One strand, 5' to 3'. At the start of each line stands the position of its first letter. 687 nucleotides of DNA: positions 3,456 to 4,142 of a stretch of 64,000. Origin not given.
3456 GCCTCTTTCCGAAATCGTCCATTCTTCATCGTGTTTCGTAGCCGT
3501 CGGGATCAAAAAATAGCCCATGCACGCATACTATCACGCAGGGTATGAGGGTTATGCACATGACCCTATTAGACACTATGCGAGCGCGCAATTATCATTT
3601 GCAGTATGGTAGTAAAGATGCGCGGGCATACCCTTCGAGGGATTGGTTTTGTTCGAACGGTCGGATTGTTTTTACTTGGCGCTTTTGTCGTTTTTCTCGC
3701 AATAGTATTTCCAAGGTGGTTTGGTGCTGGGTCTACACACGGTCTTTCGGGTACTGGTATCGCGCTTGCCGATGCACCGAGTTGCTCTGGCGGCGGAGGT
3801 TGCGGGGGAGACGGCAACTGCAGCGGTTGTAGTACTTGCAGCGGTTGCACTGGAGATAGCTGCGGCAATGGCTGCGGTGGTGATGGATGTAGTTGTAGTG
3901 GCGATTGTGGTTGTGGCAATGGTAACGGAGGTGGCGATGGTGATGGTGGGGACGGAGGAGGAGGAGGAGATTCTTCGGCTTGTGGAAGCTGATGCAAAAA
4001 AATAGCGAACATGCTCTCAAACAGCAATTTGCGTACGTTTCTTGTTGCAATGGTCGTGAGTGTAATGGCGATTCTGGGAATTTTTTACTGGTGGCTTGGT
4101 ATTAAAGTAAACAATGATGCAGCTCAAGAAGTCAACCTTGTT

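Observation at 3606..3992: Precursor-like peptide with a transmembrane/signal-like leader and an Asp-punctuated G/S/C core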

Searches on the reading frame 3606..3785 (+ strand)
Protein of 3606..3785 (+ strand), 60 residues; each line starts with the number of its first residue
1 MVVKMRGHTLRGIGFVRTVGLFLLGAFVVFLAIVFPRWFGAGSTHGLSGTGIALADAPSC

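Call 33: find_homologous_proteins(query=A2, max_evalue=0.001)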
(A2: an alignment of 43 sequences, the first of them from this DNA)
Query A2 (43 sequences) (59 aa, profile of the alignment): 19 proteins with E <= 0.001 among 479 candidates.
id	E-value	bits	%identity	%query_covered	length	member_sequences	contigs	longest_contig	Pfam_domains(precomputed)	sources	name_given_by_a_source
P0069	2.9e-16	77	-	-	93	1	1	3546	-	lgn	-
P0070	8.1e-16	76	44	15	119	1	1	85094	-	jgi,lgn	jgi:hypothetical protein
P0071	2.1e-15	74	-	-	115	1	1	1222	-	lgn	-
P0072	2.6e-15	74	-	-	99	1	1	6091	-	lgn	-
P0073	8.5e-15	72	31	76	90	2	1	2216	-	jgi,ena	-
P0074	9.1e-15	72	-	-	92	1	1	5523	-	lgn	-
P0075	1.0e-14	72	-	-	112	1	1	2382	-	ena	-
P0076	1.7e-13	68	-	-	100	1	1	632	-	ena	-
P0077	3.6e-13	67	-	-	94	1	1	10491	-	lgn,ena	-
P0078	1.7e-12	65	-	-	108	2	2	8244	-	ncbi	ncbi:MAG: hypothetical protein WAV50_01865 [Minisyncoccia bacterium]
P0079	2.9e-11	61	-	-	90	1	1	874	-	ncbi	-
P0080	3.8e-11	61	35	83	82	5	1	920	-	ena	-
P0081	3.2e-10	58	-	-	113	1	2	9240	-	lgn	-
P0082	3.7e-10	57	41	29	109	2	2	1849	-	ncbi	ncbi:MAG: hypothetical protein WA057_05310 [Candidatus Magasanikiibacteriota bacterium]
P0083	4.7e-10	57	31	61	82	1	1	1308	-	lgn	-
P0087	1.1e-6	46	-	-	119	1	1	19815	-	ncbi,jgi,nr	ncbi:MAG TPA: hypothetical protein VMU27_00140 [Candidatus Paceibacterota bacterium]|nr:hypothetical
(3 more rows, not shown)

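Call 41: search_protein_representatives(alignment_id=A3)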
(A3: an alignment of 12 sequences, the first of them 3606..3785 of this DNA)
Query: 12 sequences, 66 profile positions. Proteins with E-value up to 0.001 (for the whole library): 63; up to 1e-10: 17; up to 1e-30: 0. The best 63 are listed.
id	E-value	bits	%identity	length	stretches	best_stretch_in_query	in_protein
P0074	3.0e-25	104.4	-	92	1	1-66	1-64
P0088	4.1e-25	104.0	-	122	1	1-66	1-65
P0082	7.2e-22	93.6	-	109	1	1-65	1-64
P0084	3.6e-21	91.3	-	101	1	2-65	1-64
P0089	5.0e-21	90.9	-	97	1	1-63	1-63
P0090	3.1e-20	88.3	-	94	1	1-64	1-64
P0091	4.9e-19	84.5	-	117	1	1-66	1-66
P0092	2.4e-18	82.3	-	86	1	1-65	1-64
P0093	2.6e-17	79.0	-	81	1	1-63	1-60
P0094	1.3e-16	76.7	-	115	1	1-64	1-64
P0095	4.2e-16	75.1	-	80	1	1-65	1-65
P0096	1.9e-15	73.0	-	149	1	1-65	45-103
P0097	5.4e-15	71.5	-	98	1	1-64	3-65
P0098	1.2e-14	70.4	-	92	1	1-65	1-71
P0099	2.4e-13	66.3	-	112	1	1-65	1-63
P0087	9.9e-09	51.5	-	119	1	2-66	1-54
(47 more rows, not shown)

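Call 52: find_encoding_contigs(protein=P0070, flank=7000, max_places=2)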
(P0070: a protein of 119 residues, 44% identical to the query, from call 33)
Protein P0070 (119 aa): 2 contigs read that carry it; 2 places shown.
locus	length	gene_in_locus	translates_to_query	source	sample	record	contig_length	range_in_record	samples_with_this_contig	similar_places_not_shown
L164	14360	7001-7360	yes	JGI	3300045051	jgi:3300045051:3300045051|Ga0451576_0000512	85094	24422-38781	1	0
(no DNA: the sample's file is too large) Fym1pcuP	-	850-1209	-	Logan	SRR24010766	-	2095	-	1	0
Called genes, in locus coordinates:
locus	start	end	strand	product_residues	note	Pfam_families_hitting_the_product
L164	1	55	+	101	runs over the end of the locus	-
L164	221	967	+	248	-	-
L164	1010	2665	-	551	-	PF01011:PQQ (faint), PF13360:PQQ_2, PF13570:Beta-prop_ACSF4, PF23414:Beta-prop_EML_2 (faint), PF25174:Beta-prop_THOC3 (faint), PF13360:PQQ_2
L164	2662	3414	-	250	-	PF00881:Nitroreductase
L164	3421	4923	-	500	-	PF02624:YcaO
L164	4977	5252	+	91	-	-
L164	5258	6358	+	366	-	PF00515:TPR_1 (faint), PF13424:TPR_12 (faint)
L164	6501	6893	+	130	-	-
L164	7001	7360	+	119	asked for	-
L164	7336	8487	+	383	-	PF13181:TPR_8 (faint), PF00515:TPR_1 (faint)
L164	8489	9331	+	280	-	PF13414:TPR_11 (faint), PF13431:TPR_17 (faint), PF07719:TPR_2 (faint)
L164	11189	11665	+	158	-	-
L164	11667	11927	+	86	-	PF01197:Ribosomal_L31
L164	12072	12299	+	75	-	-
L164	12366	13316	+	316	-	-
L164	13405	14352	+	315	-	PF03462:PCRF, PF00472:RF-1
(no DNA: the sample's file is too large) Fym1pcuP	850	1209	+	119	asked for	-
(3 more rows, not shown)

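Call 53: find_encoding_contigs(protein=P0087, flank=7000, max_places=2)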
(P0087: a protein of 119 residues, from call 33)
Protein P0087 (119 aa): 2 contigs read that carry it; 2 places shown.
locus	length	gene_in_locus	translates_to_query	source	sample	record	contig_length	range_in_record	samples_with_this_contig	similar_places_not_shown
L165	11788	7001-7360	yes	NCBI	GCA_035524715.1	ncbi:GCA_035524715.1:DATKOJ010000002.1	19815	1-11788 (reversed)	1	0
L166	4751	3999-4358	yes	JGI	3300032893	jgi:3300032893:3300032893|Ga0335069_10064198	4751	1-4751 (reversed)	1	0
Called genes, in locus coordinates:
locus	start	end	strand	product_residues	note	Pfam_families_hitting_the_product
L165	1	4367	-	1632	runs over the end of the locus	PF00041:fn3 (faint), PF17957:Big_7, PF01471:PG_binding_1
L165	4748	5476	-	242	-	PF00881:Nitroreductase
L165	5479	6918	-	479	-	PF02624:YcaO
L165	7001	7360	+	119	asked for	-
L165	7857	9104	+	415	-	-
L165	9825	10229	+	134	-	PF01219:DAGK_prokar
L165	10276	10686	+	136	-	PF01467:CTP_transf_like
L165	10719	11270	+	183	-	PF04542:Sigma70_r2, PF08281:Sigma70_r4_2, PF04545:Sigma70_r4 (weak)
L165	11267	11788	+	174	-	?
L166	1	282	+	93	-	?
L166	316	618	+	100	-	-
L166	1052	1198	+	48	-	-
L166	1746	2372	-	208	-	PF00881:Nitroreductase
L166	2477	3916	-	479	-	PF02624:YcaO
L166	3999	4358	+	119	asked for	-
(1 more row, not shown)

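Call 54: find_encoding_contigs(protein=P0081, flank=7000, max_places=2)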
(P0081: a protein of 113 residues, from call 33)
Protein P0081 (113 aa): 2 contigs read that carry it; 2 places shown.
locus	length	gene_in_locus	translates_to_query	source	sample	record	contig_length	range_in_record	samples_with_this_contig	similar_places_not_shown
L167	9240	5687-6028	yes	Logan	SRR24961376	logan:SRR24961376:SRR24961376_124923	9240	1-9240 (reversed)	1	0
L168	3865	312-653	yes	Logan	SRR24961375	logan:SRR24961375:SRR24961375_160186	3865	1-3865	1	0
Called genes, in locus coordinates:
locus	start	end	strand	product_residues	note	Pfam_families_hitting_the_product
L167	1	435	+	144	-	?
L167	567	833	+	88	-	-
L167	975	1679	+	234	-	-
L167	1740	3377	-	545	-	PF01011:PQQ (faint), PF13360:PQQ_2, PF13570:Beta-prop_ACSF4, PF07774:EMC1_C (faint), PF23414:Beta-prop_EML_2 (faint), PF13360:PQQ_2, PF13570:Beta-prop_ACSF4, PF13360:PQQ_2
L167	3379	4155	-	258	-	PF00881:Nitroreductase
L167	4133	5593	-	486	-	PF02624:YcaO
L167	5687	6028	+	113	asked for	-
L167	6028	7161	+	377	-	-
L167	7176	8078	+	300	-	PF13431:TPR_17 (faint), PF13371:TPR_9 (faint), PF07719:TPR_2 (faint), PF13181:TPR_8 (faint)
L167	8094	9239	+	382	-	?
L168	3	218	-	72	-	?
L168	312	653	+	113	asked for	-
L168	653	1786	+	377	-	-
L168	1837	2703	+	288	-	PF13431:TPR_17 (faint), PF13371:TPR_9 (faint), PF07719:TPR_2 (faint), PF13181:TPR_8 (faint)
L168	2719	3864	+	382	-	?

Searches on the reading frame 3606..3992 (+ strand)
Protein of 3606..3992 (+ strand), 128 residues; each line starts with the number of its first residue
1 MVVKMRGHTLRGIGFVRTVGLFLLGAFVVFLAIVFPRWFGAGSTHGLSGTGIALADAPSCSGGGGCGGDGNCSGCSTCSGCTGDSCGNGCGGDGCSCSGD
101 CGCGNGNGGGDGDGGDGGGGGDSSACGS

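Call 3: search_protein_families(library=pfam, proteins=[window:3606-3992:+], max_evalue=0.01)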
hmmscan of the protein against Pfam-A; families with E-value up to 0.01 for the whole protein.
window:3606-3992:+ (128 aa): 0 families

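Call 4: search_protein_families(library=ncbifam, proteins=[window:3606-3992:+], max_evalue=0.01)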
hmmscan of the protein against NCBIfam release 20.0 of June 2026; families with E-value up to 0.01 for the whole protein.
window:3606-3992:+ (128 aa): 0 families

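Call 5: find_homologous_proteins(query=window:3606-3989:+, max_evalue=0.01)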
Query window:3606-3989:+: 4289 candidates shared short words with the query, none scored E <= 0.01.

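Call 8: find_encoding_contigs(protein=window:3606-3992:+, flank=10000)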
Protein window:3606-3992:+ (128 aa): no gene with exactly this product is on record in the collection.
